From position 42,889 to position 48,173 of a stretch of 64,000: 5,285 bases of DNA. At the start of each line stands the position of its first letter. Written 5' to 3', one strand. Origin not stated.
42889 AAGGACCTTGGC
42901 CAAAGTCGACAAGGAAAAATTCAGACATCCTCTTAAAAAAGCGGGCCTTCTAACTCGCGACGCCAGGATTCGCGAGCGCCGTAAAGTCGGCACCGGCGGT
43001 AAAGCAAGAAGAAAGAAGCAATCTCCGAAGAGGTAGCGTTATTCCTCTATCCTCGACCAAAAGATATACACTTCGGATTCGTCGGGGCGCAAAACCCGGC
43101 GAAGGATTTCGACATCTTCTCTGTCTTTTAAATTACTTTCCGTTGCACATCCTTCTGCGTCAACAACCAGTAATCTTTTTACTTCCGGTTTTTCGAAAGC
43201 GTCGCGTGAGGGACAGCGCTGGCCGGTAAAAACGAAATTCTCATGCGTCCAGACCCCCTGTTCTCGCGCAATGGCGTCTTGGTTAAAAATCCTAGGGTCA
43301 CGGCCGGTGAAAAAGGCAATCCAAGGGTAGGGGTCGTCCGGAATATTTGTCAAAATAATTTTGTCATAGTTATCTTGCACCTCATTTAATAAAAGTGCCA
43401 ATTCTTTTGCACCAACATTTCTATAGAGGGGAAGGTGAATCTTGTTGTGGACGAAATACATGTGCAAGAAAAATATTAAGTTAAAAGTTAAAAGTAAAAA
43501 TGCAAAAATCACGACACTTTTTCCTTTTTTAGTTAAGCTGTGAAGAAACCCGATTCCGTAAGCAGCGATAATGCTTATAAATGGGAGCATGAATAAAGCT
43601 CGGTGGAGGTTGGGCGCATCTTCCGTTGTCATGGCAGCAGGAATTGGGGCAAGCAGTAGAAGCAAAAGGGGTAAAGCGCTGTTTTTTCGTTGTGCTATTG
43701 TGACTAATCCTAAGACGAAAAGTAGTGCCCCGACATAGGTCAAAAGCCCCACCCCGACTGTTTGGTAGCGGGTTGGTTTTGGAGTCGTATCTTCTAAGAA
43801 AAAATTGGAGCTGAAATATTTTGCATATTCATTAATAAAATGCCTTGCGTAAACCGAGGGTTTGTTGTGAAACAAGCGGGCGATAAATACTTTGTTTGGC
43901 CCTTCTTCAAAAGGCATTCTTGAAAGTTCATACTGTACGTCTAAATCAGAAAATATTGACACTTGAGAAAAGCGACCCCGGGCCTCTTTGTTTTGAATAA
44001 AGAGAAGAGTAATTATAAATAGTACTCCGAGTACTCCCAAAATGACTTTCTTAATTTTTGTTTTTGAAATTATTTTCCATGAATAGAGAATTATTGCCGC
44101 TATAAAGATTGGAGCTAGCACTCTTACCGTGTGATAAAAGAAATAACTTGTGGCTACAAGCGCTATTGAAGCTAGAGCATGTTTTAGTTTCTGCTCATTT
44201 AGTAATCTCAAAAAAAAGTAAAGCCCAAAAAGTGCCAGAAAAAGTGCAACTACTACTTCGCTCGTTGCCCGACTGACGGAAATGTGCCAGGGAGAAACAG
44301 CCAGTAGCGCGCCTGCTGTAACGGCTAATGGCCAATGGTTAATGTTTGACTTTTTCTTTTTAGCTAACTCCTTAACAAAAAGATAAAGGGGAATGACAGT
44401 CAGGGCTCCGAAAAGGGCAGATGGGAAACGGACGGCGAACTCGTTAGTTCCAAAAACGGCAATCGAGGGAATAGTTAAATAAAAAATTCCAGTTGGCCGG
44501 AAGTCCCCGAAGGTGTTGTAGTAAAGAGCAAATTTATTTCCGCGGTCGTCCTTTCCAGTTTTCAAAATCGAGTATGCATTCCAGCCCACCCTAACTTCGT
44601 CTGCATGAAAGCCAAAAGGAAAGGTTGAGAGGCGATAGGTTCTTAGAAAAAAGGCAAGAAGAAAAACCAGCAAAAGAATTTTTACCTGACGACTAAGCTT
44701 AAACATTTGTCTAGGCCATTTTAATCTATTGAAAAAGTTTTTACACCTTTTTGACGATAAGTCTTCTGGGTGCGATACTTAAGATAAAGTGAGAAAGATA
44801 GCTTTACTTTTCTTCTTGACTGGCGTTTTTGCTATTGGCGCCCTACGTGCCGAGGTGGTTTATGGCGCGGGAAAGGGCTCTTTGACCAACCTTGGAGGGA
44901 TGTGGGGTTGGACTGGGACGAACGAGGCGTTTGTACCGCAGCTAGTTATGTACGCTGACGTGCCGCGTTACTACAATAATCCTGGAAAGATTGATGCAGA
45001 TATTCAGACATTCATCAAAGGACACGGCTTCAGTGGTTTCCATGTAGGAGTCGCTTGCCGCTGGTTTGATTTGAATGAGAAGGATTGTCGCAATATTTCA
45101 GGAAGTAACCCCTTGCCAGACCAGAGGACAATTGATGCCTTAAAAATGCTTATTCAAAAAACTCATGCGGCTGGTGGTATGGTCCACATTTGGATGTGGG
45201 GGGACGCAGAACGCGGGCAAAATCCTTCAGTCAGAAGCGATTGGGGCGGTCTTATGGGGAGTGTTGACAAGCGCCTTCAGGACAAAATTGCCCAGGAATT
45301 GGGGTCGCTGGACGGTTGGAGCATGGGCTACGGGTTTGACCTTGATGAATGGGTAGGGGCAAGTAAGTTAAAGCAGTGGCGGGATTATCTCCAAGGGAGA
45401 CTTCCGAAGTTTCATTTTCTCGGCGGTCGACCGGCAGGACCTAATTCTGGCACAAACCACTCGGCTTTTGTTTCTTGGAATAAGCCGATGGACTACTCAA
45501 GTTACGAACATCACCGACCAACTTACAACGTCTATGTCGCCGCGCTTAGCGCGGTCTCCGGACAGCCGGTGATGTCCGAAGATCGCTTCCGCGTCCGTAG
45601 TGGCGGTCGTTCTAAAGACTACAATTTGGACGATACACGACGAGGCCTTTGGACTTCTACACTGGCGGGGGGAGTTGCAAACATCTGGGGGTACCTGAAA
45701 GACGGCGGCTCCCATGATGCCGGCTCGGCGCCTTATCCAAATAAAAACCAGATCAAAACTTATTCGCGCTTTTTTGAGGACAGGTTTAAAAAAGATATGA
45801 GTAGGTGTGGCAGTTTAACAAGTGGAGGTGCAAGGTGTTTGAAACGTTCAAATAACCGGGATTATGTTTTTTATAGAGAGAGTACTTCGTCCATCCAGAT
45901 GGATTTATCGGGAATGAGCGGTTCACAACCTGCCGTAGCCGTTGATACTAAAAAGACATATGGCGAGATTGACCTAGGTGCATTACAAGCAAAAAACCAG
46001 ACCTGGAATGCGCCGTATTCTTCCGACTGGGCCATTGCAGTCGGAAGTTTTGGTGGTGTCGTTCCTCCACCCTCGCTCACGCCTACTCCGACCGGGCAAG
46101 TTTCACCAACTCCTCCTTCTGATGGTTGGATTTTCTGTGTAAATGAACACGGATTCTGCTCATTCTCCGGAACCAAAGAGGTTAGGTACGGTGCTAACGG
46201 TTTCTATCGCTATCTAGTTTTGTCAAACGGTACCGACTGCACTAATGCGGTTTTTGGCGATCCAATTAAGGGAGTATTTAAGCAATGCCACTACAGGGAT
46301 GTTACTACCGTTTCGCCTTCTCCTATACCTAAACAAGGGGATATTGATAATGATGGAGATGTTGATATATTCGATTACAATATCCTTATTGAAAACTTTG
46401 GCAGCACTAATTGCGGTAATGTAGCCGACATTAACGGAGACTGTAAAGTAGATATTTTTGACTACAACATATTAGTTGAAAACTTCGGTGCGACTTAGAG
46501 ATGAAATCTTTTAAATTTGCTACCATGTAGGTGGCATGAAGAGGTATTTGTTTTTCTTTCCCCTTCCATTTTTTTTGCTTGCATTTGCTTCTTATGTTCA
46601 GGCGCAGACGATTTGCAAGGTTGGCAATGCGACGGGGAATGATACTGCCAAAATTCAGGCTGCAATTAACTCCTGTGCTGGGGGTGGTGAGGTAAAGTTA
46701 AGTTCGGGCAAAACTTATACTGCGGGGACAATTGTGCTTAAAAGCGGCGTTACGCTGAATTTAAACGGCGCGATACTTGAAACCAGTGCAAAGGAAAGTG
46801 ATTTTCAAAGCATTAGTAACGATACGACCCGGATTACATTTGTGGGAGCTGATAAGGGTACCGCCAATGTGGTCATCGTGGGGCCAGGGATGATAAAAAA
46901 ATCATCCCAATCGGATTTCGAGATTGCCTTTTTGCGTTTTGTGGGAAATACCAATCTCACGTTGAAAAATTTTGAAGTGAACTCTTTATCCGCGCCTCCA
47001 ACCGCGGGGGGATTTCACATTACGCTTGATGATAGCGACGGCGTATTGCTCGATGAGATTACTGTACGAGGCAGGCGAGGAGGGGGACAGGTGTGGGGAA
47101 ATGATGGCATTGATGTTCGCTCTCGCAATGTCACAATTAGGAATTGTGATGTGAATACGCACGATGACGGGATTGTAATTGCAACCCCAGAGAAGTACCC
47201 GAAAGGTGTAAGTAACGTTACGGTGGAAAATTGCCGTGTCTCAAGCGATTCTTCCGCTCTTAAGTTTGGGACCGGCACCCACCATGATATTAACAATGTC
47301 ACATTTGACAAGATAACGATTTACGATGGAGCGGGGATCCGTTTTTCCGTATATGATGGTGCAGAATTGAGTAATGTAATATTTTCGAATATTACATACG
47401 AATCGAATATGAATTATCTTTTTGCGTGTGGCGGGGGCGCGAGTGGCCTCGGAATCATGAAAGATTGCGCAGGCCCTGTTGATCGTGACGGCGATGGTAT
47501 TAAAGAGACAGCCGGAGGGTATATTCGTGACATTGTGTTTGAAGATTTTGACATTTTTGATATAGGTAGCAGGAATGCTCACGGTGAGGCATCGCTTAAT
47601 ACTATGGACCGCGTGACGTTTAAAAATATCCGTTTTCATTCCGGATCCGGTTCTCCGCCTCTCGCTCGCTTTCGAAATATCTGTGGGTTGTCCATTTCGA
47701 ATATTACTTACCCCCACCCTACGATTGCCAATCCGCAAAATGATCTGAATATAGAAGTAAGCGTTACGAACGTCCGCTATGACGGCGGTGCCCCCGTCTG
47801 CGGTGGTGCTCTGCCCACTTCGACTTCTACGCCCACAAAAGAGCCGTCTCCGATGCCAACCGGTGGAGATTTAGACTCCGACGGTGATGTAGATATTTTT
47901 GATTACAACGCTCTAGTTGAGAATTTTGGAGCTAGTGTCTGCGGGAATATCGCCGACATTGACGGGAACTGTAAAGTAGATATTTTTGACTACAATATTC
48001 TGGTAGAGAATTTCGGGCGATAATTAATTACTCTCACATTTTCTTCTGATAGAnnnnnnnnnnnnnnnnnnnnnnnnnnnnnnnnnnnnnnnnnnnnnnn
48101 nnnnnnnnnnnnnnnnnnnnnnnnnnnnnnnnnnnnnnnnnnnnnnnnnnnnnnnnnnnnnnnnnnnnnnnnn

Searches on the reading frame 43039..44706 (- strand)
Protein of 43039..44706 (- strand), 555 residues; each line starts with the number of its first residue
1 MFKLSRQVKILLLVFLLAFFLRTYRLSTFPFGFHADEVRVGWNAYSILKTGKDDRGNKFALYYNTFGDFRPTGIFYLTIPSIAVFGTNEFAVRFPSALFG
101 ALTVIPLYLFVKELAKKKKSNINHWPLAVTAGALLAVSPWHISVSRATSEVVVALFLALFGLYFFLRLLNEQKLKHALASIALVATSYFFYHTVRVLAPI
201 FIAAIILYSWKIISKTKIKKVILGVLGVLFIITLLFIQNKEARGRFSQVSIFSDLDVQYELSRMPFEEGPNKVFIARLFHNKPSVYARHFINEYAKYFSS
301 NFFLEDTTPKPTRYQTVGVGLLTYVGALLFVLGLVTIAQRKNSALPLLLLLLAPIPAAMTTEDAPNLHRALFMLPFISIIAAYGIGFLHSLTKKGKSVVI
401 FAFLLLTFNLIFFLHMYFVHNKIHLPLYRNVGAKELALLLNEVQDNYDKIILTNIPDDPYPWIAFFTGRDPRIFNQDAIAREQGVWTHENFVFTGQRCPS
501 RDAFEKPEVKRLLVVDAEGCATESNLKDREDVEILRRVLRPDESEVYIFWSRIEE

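Call 5: search_protein_families(library=pfam, proteins=[window:43039-44706:-], max_evalue=0.01)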
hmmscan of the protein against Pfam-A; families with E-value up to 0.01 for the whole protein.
window:43039-44706:- (555 aa): 3 families
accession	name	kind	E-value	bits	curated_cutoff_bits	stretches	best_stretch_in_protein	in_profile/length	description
PF13231.12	PMT_2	-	1.4e-11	45.3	26.1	1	71-232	3-155/160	Dolichyl-phosphate-mannose-protein mannosyltransferase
PF11992.13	TgpA_N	-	1.4e-07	31.2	30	1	179-385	3-145/333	TgpA N-terminal domain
PF22570.1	LiaF-TM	-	0.0099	17.1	27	1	85-167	13-93/98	LiaF transmembrane domain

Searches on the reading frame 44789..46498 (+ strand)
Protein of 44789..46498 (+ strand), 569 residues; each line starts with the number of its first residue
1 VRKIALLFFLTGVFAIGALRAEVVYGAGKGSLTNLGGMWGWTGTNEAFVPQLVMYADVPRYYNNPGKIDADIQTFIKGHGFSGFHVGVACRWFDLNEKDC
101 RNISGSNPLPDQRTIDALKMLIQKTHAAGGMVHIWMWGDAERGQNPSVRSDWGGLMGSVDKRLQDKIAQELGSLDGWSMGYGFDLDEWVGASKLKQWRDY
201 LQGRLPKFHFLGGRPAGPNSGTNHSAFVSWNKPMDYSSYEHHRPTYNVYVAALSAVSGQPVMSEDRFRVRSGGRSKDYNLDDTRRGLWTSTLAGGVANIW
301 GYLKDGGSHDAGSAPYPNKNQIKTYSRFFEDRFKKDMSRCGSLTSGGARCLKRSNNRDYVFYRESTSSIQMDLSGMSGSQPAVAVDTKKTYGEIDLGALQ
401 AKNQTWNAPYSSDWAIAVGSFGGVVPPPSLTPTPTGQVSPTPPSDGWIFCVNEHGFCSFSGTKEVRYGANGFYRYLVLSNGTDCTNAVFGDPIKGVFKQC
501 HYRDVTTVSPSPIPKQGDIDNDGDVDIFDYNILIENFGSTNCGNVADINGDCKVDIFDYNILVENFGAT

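Call 5: search_protein_families(library=pfam, proteins=[window:44789-46498:+], max_evalue=0.01)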
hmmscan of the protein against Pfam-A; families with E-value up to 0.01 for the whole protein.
window:44789-46498:+ (569 aa): 1 family
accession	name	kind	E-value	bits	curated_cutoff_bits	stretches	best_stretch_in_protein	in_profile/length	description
PF00404.24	Dockerin_1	-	5.8e-05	23.6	22.9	1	517-562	2-52/57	Dockerin type I domain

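Call 42: search_protein_families(library=ncbifam, proteins=[window:44789-46498:+], max_evalue=0.01)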
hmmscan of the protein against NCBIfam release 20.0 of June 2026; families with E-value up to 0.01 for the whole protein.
window:44789-46498:+ (569 aa): 1 family
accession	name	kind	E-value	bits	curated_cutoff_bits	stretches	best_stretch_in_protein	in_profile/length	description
NF041540.1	dockerin_GC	domain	0.00016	22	29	1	517-567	10-64/67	GC-type dockerin domain-anchored protein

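Call 55: search_solved_structures(query=window:44789-46495:+, max_evalue=0.01)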
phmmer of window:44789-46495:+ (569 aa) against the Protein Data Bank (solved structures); distinct sequences matched with E-value up to 0.01: 0.

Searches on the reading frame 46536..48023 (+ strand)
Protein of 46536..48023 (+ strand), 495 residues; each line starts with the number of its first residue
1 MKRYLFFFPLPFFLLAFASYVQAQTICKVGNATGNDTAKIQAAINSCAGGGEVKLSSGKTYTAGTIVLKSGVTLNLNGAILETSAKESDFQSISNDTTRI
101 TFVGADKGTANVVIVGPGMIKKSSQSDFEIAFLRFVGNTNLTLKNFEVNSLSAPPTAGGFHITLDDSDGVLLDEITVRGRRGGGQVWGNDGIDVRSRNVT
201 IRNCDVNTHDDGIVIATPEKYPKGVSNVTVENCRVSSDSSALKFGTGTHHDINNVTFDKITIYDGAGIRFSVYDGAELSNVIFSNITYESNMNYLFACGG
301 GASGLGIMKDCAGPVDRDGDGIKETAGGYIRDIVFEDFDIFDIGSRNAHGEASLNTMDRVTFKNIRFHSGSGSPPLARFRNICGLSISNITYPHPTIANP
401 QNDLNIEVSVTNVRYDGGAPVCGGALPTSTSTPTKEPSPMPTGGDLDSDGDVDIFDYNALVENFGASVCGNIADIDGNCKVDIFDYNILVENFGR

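Call 5: search_protein_families(library=pfam, proteins=[window:46536-48023:+], max_evalue=0.01)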
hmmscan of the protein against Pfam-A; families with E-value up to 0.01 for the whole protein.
window:46536-48023:+ (495 aa): 2 families
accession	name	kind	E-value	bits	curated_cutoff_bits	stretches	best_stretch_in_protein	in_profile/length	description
PF12708.12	Pect-lyase_RHGA_epim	-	2.9e-10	40.7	27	1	30-235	11-210/213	Rhamnogalacturonase A/epimerase, pectate lyase-like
PF00295.23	Glyco_hydro_28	-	5.7e-09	35.9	22.9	1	52-288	6-240/324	Glycosyl hydrolases family 28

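Call 42: search_protein_families(library=ncbifam, proteins=[window:46536-48023:+], max_evalue=0.01)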
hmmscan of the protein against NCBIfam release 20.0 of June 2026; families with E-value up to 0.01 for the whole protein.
window:46536-48023:+ (495 aa): 5 families
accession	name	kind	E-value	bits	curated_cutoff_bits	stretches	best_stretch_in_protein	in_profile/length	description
NF051861.1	PolglcturonPglBAgro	equivalog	8.2e-27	94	600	1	31-369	6-350/437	polygalacturonase PglB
NF049898.1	RhamgalacuronBT4146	equivalog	2.2e-14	53.1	500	1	29-236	7-228/445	rhamnogalacturonidase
NF051860.1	PolglcturonPglAAgro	equivalog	4.4e-08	32.2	600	2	31-109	101-179/502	polygalacturonase PglA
NF049892.1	AlphdgalacturondseBT4155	equivalog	4.6e-07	28.9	800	1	187-260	252-331/454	alpha-d-galacturonidase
NF049899.1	RhamgalacuronBT4153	equivalog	0.00047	18.9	650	0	31-94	57-122/432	rhamnogalacturonidase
